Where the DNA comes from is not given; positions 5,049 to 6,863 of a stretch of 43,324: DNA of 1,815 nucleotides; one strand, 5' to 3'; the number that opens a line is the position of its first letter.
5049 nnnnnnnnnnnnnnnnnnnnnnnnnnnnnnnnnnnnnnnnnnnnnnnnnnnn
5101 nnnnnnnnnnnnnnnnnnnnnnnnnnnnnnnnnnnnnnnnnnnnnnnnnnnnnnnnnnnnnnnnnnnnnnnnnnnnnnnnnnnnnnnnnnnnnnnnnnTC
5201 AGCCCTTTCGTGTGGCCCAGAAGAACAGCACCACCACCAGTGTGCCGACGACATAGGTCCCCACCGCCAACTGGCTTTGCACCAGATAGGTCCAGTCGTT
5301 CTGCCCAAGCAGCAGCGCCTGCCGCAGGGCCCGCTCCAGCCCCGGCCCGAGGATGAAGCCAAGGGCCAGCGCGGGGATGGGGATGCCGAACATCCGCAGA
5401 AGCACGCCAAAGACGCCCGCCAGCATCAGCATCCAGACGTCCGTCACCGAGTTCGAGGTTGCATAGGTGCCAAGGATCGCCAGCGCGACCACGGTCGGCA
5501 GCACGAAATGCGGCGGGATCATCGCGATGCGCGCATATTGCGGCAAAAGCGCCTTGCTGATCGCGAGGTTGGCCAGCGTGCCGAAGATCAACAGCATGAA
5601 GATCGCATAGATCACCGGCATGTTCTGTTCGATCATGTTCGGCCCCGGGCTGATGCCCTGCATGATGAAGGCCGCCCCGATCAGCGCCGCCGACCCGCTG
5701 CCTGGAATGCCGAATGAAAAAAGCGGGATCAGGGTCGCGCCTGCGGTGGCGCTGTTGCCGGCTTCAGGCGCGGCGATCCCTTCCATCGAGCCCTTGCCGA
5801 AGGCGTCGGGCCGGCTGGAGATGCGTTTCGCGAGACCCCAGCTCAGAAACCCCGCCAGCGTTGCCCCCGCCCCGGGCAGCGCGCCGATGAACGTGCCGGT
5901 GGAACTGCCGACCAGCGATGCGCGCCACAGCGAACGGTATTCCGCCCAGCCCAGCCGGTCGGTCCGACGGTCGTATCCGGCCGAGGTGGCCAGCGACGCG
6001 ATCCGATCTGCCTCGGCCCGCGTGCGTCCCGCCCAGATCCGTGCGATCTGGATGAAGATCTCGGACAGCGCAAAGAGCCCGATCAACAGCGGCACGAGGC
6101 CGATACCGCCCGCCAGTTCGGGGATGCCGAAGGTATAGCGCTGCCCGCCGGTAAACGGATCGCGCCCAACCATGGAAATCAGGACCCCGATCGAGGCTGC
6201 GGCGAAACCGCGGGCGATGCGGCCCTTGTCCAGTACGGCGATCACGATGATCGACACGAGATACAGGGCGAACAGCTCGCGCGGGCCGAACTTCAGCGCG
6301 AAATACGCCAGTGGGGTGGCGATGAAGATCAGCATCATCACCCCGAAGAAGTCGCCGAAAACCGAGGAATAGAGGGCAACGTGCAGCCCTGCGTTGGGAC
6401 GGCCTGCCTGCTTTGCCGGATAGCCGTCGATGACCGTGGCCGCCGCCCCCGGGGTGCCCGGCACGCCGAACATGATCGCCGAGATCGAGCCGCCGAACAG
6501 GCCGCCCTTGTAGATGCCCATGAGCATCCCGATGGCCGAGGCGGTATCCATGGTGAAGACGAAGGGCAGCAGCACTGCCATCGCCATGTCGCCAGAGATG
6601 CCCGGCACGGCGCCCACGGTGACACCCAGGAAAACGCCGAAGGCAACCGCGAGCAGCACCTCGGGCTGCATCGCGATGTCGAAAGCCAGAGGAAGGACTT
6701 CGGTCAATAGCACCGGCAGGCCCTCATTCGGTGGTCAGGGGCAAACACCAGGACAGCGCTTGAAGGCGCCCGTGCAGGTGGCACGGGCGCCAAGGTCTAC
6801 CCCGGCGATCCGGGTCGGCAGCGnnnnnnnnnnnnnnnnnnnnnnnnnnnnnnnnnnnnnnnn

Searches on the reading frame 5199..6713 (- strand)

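Call 67: search_protein_families(library=pfam, proteins=[window:5199-6713:-], max_evalue=0.0001)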
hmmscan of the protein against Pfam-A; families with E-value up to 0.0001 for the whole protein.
window:5199-6713:- (504 aa): 1 family
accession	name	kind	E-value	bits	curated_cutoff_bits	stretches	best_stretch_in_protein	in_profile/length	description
PF01970.21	TctA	-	2e-126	422.5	28.9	1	20-449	1-421/423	Tripartite tricarboxylate transporter TctA family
